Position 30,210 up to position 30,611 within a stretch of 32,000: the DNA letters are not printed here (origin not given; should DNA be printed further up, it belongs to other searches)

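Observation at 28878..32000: Tandem array of membrane-protein genes sharing a short cytoplasmic EW[LR]xxF-x4-GRxP[ST]xxEF module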

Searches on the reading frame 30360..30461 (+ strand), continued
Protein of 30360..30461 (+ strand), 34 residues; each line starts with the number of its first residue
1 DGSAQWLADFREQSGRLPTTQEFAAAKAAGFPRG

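Call 44: predict_structure(alignment_id=A6)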
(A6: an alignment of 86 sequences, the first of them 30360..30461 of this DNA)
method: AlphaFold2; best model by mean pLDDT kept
length: 34 residues; sequences in the alignment: 86
mean_pLDDT: 91.1   pTM: 0.57
mean pLDDT of the five models: 91.1, 90.8, 90.7, 88.7, 88.1
residues with pLDDT >= 90: 27; 70-90: 6; 50-70: 1; < 50: 0
segments of 3 or more residues with pLDDT < 50: none
pLDDT, mean of each block of 10 residues (from residue 1): 91 94 94 77
secondary structure, 60 per line:
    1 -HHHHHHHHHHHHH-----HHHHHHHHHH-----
elements in order: H2-14 H20-29
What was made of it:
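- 30360..30461 (+): Module copy 3 (g2 aa 48-81), subtype B. The AlphaFold model has pLDDT 91 (call 44).
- Structure: AlphaFold predicts helix 2-14, turn 15-19 and helix 20-29 at pLDDT 91 (call 44).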

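Call 51: fold_search(model_id=the predicted structure, library=pdb)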
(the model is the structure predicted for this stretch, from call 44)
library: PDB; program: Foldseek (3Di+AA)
matches with E <= 10: 78; with E <= 0.001: 0
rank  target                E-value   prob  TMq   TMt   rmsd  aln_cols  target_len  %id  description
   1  9e78_2C               2.2e+00  0.54  0.64  0.11   1.0        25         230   40  48-nm repeat of the Leishmania tarentolae doublet microtubule (released 2025-03-12)
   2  9e78_2B               2.7e+00  0.47  0.65  0.10   0.9        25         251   40  48-nm repeat of the Leishmania tarentolae doublet microtubule (released 2025-03-12)
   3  1rp3_G                3.1e+00  0.25  0.60  0.11   2.7        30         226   30  Cocrystal structure of the flagellar sigma/anti-sigma complex, Sigma-28/FlgM (released 2004-04-06)
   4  3qut                  3.1e+00  0.21  0.62  0.12   5.7        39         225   15  Crystal structure of pyrophosphatase from bacteroides thetaiotaomicron, asp13asn mutant, an open cap conformation (released 2011-04-13)
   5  2v4j_C                3.6e+00  0.28  0.63  0.24   3.4        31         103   22  THE CRYSTAL STRUCTURE OF Desulfovibrio vulgaris DISSIMILATORY SULFITE REDUCTASE BOUND TO DsrC PROVIDES NOVEL INSIGHTS  (released 2008-12-02)
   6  3qu7_A                3.8e+00  0.18  0.61  0.12   5.8        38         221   16  Crystal structure of pyrophosphatase from bacteroides thetaiotaomicron, asp13asn mutant complexed with calcium and pho (released 2011-04-27)
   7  4xc8_A                4.1e+00  0.41  0.69  0.02   0.8        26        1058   38  Isobutyryl-CoA mutase fused with bound butyryl-CoA, GDP, and Mg and without cobalamin (apo-IcmF/GDP) (released 2015-02-11)
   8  4xc7_A                4.1e+00  0.38  0.68  0.02   0.8        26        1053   38  Isobutyryl-CoA mutase fused with bound butyryl-CoA and without cobalamin or GDP (apo-IcmF) (released 2015-02-11)
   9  4xc7_B                4.1e+00  0.38  0.68  0.02   0.9        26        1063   38  Isobutyryl-CoA mutase fused with bound butyryl-CoA and without cobalamin or GDP (apo-IcmF) (released 2015-02-11)
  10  9e2g_2L               4.1e+00  0.30  0.65  0.11   1.4        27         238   26  Cryo-EM structure of 48 nm repeat of microtubule doublet from T. brucei flagellum (released 2025-03-12)
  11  1jqs_B                4.1e+00  0.12  0.48  0.50   4.7        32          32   22  Fitting of L11 protein and elongation factor G (domain G' and V) in the cryo-em map of E. coli 70S ribosome bound with (released 2001-09-07)
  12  3jso_A                4.7e+00  0.16  0.59  0.13   5.3        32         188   31  Classic Protein With a New Twist: crystal structure of a LexA repressor DNA complex (released 2010-08-18)
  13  3or1_C                4.7e+00  0.10  0.50  0.21   3.9        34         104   20  Crystal structure of dissimilatory sulfite reductase I (DsrI) (released 2010-09-22)
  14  4xc8_B                5.5e+00  0.33  0.69  0.02   0.8        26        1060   38  Isobutyryl-CoA mutase fused with bound butyryl-CoA, GDP, and Mg and without cobalamin (apo-IcmF/GDP) (released 2015-02-11)
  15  3qu2_A                5.5e+00  0.16  0.55  0.10   1.4        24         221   21  Crystal structure of pyrophosphatase from bacteroides thetaiotaomicron, a closed cap conformation (released 2011-04-27)
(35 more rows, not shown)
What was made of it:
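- Tried and rejected: Foldseek of the 34-aa model had a best E of 2.2 (call 51).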

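Call 63: search_protein_families(library=pfam, proteins=[P0149, P0087, P0054, P0058, P0064, P0044, P0007, P0048, P0032, P0111], max_evalue=0.01)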
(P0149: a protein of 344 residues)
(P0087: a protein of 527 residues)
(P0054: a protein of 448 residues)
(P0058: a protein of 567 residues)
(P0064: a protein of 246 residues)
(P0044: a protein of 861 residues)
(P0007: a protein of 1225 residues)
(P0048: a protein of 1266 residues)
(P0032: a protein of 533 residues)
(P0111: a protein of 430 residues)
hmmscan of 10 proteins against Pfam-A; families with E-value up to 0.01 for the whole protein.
P0149 (344 aa): 5 families
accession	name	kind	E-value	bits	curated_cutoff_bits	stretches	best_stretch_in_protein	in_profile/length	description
PF18780.6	HNH_repeat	-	7.7e-66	218.7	26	4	8-62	1-54/54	Homing endonuclease associated repeat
PF09373.15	PMBR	-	1.7e-05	25.1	24.9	0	280-292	18-30/33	Pseudomurein-binding repeat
PF16191.10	E1_4HB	-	0.0036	17.7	25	0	4-31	27-54/70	Ubiquitin-activating enzyme E1 four-helix bundle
PF13026.12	DUF3887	-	0.0065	17.6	31.8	0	2-47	22-67/91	Protein of unknown function (DUF3887)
PF09734.15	Tau95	-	0.0077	17.4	23.7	0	245-268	109-132/144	RNA polymerase III transcription factor (TF)IIIC subunit HTH domain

P0087 (527 aa): 18 families
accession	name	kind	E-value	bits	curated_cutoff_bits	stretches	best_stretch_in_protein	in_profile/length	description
PF09373.15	PMBR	-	4.7e-17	61.6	24.9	0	315-330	14-29/33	Pseudomurein-binding repeat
PF18780.6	HNH_repeat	-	3.5e-16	59.7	26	0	470-494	5-28/54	Homing endonuclease associated repeat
PF13326.11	PSII_Pbs27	-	4.1e-14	53.5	25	0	155-183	99-128/140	Photosystem II Pbs27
PF01726.22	LexA_DNA_bind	-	1.7e-12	47.4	23.7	0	312-361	9-59/65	LexA DNA binding domain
PF04358.19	DsrC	-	3e-09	37.7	24.9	0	386-424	39-77/107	DsrC like protein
PF07244.20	POTRA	-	4.9e-08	34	21.3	0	296-331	21-57/79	Surface antigen variable number repeat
PF24494.1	DUF7587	-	4e-06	27.5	27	0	339-384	81-127/146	Domain of unknown function (DUF7587)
PF12558.13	DUF3744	-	1.4e-05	26.2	22.5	0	360-407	14-58/73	ATP-binding cassette cobalt transporter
PF00334.24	NDK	-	2.2e-05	24.8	27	0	76-116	36-76/135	Nucleoside diphosphate kinase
PF04079.22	SMC_ScpB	-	6.8e-05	22.9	27.4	0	447-496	12-58/160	Segregation and condensation complex subunit ScpB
PF08334.16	T2SSG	-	0.00014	22.3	21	0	225-265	9-49/108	Type II secretion system (T2SS), protein G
PF16191.10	E1_4HB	-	0.0012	19.2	25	0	394-408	39-53/70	Ubiquitin-activating enzyme E1 four-helix bundle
PF22709.1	Mu_Gam-Sipho_Gp157-TOTE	-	0.0024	18.2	27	0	295-326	6-37/63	Mu Gam/Sipho_Gp157-like domain of the TOTE conflict systems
PF06940.17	DUF1287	-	0.0027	17.9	25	0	236-282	81-127/163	Domain of unknown function (DUF1287)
PF21097.3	SR_plectin_7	-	0.0035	18.2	27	0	370-406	45-81/116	Spectrin repeat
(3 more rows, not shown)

P0054 (448 aa): 4 families
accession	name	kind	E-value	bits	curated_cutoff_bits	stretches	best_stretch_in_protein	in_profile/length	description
PF16191.10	E1_4HB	-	2.3e-09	37.5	25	0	174-203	26-55/70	Ubiquitin-activating enzyme E1 four-helix bundle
PF18927.5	CrtO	-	2.8e-06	28.1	27.3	0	282-327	14-59/123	Glycosyl-4,4'-diaponeurosporenoate acyltransferase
PF15584.11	Imm72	-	0.0037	17.8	25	0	347-363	15-28/81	Immunity protein 72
PF05840.19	Phage_GPA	-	0.0038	16.8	31.4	0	292-326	94-128/321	Bacteriophage replication gene A protein (GPA)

P0058 (567 aa): 51 families (the best 25 are shown)
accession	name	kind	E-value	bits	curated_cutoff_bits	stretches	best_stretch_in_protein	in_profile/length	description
PF18780.6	HNH_repeat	-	6.2e-32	110.1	26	1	120-160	2-39/54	Homing endonuclease associated repeat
PF04539.22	Sigma70_r3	-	2.9e-31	107.8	25.3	1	518-548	5-35/78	Sigma-70 region 3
PF09339.16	HTH_IclR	-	2.5e-21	75.6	22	0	520-554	6-39/52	IclR helix-turn-helix domain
PF12728.13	HTH_17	-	5.1e-21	75.1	27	0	312-337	5-30/51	Helix-turn-helix domain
PF01381.28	HTH_3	-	8.4e-19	67.8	23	0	312-338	13-39/55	Helix-turn-helix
PF13384.12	HTH_23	-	3e-18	65.5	24.6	0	312-332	21-41/50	Homeodomain-like domain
PF00392.27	GntR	-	5.2e-17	61.7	27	0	22-43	20-41/64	Bacterial regulatory proteins, gntR family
PF20432.4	Xre-like-HTH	-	3.4e-15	56.5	25.8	0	84-104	25-44/63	Antitoxin Xre-like helix-turn-helix domain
PF13545.12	HTH_Crp_2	-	1.3e-13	51.2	27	0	28-44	24-40/70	Crp-like helix-turn-helix domain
PF13551.12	HTH_29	-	1.7e-13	50.9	28.1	0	310-332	14-36/64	Winged helix-turn helix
PF13518.12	HTH_28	-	1.1e-12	48.2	25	0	366-386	16-36/52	Helix-turn-helix domain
PF13412.12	HTH_24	-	6.2e-12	45.3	21.9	0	86-102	21-37/48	Winged helix-turn-helix DNA-binding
PF04967.18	HTH_10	-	7.5e-12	45.3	23.1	0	311-331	26-46/53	HTH DNA binding domain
PF07022.19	Phage_CI_repr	-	2.9e-11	44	22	0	312-328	16-32/65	Bacteriophage CI repressor helix-turn-helix domain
PF08281.18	Sigma70_r4_2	-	4.1e-11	42.8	25.7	0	86-104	30-48/54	Sigma-70, region 4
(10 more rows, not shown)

P0064 (246 aa): 26 families (the best 25 are shown)
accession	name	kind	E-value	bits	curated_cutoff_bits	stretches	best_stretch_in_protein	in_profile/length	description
PF18780.6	HNH_repeat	-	5.2e-16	59.2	26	0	65-90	2-27/54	Homing endonuclease associated repeat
PF12728.13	HTH_17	-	1.5e-13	51.2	27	1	85-133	3-48/51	Helix-turn-helix domain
PF04539.22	Sigma70_r3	-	3.9e-11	43.3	25.3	0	69-98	6-35/78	Sigma-70 region 3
PF09339.16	HTH_IclR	-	1.4e-10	41.2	22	2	131-163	8-39/52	IclR helix-turn-helix domain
PF13411.12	MerR_1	-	6.2e-09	36.3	21.6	0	87-128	4-43/69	MerR HTH family regulatory protein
PF01726.22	LexA_DNA_bind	-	2.7e-08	33.9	23.7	0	187-218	9-40/65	LexA DNA binding domain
PF13412.12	HTH_24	-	5.4e-07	29.5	21.9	0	85-104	19-38/48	Winged helix-turn-helix DNA-binding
PF04967.18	HTH_10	-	1.6e-06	28.2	23.1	0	85-104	25-44/53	HTH DNA binding domain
PF13404.12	HTH_AsnC-type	-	3e-06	27.4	27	0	86-101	20-35/42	AsnC-type helix-turn-helix domain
PF13551.12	HTH_29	-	5.1e-06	26.9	28.1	0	80-121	12-53/64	Winged helix-turn helix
PF16191.10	E1_4HB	-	5.1e-06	26.8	25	0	71-85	38-52/70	Ubiquitin-activating enzyme E1 four-helix bundle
PF13384.12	HTH_23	-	9.9e-06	25.7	24.6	0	85-105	19-39/50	Homeodomain-like domain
PF00392.27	GntR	-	1.5e-05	25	27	0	79-99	19-40/64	Bacterial regulatory proteins, gntR family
PF20714.3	HTH_64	-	4.9e-05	23.9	27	0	20-44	12-36/65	DpiA-like helix-turn-helix domain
PF12802.13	MarR_2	-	7.2e-05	23.3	27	0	80-104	17-41/61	MarR family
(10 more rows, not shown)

P0044 (861 aa): 9 families
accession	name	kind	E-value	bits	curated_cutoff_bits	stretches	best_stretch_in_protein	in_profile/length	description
PF00041.27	fn3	-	2.3e-28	98.7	25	3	210-287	1-75/84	Fibronectin type III domain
PF13946.11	DUF4214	-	1.5e-13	51.1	23.2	0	396-422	24-50/72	Domain of unknown function (DUF4214)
PF07587.16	PSD1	-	6.6e-12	45.8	28.5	0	523-544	218-239/244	Protein of unknown function (DUF1553)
PF25059.1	FN3_DSCAM-DSCAML_C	-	1.6e-09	38.4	39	0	320-375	12-67/89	DSCAM/DSCAML C-terminal Fn3-like domain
PF18780.6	HNH_repeat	-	3.1e-09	37.5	26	0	746-770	15-39/54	Homing endonuclease associated repeat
PF16656.11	Pur_ac_phosph_N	-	4.1e-08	34.1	30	0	215-287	6-86/93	Purple acid Phosphatase, N-terminal domain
PF18072.6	FGAR-AT_linker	-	1.6e-07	32.2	26.6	0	828-850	22-43/50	Formylglycinamide ribonucleotide amidotransferase linker domain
PF02290.20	SRP14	-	0.0006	20.6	27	0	331-403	25-95/106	Signal recognition particle 14kD protein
PF23608.1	Ig_ILCR1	-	0.0027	18.2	27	0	166-188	66-88/114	ILCR1 Ig-like domain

P0007 (1225 aa): 2 families
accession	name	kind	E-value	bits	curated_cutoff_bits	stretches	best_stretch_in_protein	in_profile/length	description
PF11719.13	Drc1-Sld2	-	1.4e-47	163.8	28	7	913-970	2-57/416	DNA replication and checkpoint protein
PF18780.6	HNH_repeat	-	0.0076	17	26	0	925-941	12-28/54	Homing endonuclease associated repeat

P0048 (1266 aa): 3 families
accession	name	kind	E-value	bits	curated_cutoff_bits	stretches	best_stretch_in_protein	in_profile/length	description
PF11719.13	Drc1-Sld2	-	2.4e-39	136.6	28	7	727-841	3-110/416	DNA replication and checkpoint protein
PF12835.12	Integrase_1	-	1.1e-08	35.5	23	0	861-922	78-138/149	Integrase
PF09373.15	PMBR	-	0.008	16.7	24.9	0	501-512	18-29/33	Pseudomurein-binding repeat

P0032 (533 aa): 3 families
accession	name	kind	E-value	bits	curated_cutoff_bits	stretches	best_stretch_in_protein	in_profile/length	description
PF00963.24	Cohesin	-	2.4e-07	31.5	24.1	1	36-146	7-126/139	Cohesin domain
PF22934.1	SPRTN_ZBD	-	4.4e-05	23.9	27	0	254-278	24-48/48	Spartan-like zinc binding domain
PF13816.12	Dehydratase_hem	-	0.00044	20.1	25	0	185-225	108-148/310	Haem-containing dehydratase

P0111 (430 aa): 3 families
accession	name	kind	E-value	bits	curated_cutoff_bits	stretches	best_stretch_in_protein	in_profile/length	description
PF18780.6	HNH_repeat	-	3.6e-09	37.3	26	0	126-143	12-29/54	Homing endonuclease associated repeat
PF04539.22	Sigma70_r3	-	7.4e-08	32.8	25.3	0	50-68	11-29/78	Sigma-70 region 3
PF18072.6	FGAR-AT_linker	-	2.9e-07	31.3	26.6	0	137-167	14-38/50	Formylglycinamide ribonucleotide amidotransferase linker domain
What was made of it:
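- Closest known: HNH_repeat. Different: The PF18780 profile also cross-hits other GRxPT repeats (call 63).
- The HNH_repeat profile also cross-hits unrelated GRxPT repeats such as DUF4214 and Sld2 proteins (call 63), so the similarity is generic.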

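Call 76: find_encoding_contigs(protein=P0039, flank=6000, max_places=2)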
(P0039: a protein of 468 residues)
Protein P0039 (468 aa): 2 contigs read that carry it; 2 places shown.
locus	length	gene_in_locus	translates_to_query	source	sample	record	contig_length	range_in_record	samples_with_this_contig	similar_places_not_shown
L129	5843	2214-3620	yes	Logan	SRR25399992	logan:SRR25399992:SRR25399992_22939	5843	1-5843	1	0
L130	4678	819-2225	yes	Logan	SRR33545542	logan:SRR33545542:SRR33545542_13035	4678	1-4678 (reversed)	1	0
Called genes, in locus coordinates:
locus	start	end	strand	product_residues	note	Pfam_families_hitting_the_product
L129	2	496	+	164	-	?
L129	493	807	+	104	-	PF01817:CM_2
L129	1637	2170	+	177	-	-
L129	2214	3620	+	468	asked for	-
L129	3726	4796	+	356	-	-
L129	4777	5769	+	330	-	PF01520:Amidase_3 (weak)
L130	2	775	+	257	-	?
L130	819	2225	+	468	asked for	-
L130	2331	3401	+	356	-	-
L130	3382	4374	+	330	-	PF01520:Amidase_3 (weak)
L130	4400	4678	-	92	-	?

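Call 77: find_encoding_contigs(protein=P0023, flank=6000, max_places=2)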
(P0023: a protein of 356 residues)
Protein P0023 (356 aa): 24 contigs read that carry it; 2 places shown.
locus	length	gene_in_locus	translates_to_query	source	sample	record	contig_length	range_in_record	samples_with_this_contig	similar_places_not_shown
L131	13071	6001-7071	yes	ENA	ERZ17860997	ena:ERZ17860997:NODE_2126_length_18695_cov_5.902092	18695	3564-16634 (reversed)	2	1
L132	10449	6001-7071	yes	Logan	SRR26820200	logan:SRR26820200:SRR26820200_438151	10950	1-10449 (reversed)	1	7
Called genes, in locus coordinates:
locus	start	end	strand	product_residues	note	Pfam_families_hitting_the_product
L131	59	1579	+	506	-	PF00478:IMPDH, PF03060:NMO (faint), PF00571:CBS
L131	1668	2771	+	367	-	PF00478:IMPDH, PF01070:FMN_dh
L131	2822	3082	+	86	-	PF01817:CM_2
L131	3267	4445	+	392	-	-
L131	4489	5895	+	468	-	-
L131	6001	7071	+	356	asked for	-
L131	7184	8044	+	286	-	PF01520:Amidase_3 (weak)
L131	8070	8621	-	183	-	PF00132:Hexapep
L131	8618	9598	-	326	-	PF00291:PALP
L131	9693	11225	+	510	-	PF00117:GATase, PF07722:Peptidase_C26, PF02540:NAD_synthase (faint), PF00958:GMP_synt_C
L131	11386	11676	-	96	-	PF04024:PspC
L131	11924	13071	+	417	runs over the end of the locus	PF04024:PspC, PF13581:HATPase_c_2 (weak), PF02518:HATPase_c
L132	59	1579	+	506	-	PF00478:IMPDH, PF03060:NMO (faint), PF00571:CBS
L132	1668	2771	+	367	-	PF00478:IMPDH, PF01070:FMN_dh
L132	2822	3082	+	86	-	PF01817:CM_2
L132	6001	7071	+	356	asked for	-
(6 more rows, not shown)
